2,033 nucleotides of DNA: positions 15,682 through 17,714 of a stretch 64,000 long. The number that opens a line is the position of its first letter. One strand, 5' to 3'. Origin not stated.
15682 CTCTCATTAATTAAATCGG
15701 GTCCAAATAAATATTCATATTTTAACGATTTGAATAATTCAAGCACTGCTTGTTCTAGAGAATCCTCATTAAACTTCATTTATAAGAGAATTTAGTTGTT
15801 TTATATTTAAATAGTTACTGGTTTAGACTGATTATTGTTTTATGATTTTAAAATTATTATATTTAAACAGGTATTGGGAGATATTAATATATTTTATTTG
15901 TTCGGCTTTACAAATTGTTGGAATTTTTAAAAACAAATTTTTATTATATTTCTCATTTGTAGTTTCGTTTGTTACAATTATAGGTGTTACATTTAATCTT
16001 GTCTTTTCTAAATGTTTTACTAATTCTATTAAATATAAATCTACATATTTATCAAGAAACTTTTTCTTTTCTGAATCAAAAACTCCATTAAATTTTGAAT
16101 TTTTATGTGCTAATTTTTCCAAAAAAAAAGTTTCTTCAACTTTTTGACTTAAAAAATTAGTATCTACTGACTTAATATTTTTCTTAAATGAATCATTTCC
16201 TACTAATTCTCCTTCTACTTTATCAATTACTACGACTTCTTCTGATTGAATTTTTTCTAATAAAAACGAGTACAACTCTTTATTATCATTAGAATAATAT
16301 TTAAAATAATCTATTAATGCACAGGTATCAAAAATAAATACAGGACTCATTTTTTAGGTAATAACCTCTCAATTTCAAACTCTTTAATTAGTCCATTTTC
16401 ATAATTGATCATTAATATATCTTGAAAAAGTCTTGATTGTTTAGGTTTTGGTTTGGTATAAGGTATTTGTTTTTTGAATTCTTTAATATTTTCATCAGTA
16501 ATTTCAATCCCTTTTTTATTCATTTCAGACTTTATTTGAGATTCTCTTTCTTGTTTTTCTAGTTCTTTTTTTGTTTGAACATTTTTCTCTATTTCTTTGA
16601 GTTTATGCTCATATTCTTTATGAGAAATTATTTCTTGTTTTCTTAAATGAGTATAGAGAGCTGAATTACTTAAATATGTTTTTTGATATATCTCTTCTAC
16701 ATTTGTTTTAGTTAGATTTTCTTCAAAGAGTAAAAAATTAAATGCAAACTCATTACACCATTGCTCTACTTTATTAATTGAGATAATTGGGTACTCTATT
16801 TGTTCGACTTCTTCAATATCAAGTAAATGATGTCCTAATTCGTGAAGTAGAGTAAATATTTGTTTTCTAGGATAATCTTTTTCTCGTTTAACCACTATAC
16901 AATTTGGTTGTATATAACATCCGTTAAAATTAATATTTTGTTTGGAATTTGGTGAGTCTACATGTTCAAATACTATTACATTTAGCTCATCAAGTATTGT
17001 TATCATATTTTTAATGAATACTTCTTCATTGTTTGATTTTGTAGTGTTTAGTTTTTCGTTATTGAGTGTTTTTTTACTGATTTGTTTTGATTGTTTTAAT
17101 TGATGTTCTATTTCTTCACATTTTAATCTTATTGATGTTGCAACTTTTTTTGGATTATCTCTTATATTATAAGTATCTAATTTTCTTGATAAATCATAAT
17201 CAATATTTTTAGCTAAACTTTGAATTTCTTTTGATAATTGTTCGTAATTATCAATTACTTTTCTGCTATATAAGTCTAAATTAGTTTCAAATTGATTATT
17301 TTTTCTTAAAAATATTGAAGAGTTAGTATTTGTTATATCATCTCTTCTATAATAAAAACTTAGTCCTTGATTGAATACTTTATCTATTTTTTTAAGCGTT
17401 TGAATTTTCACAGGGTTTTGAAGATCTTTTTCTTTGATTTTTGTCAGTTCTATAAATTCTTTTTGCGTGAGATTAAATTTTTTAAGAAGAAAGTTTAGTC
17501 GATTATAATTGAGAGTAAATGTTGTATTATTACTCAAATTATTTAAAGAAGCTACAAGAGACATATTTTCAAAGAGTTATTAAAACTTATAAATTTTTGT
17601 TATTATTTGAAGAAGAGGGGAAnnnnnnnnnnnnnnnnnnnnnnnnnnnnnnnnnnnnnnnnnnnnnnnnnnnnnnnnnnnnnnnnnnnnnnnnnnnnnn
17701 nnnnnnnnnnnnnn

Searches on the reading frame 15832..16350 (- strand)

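Call 93: search_protein_families(library=pfam, proteins=[window:15832-16350:-], max_evalue=0.0001)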
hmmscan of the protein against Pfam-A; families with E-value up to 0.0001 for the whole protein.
window:15832-16350:- (172 aa): 1 family
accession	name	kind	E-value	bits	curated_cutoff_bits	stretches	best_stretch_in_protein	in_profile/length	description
PF14367.12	DUF4411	-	2.5e-14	53.8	23.5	1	5-161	1-152/159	Domain of unknown function (DUF4411)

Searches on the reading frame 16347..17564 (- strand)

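Call 93: search_protein_families(library=pfam, proteins=[window:16347-17564:-], max_evalue=0.0001)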
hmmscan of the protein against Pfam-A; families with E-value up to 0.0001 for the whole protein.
window:16347-17564:- (405 aa): 1 family
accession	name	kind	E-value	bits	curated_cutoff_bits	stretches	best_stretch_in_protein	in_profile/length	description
PF06114.19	Peptidase_M78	-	2.4e-06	27.8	22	1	219-293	27-101/123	IrrE N-terminal-like domain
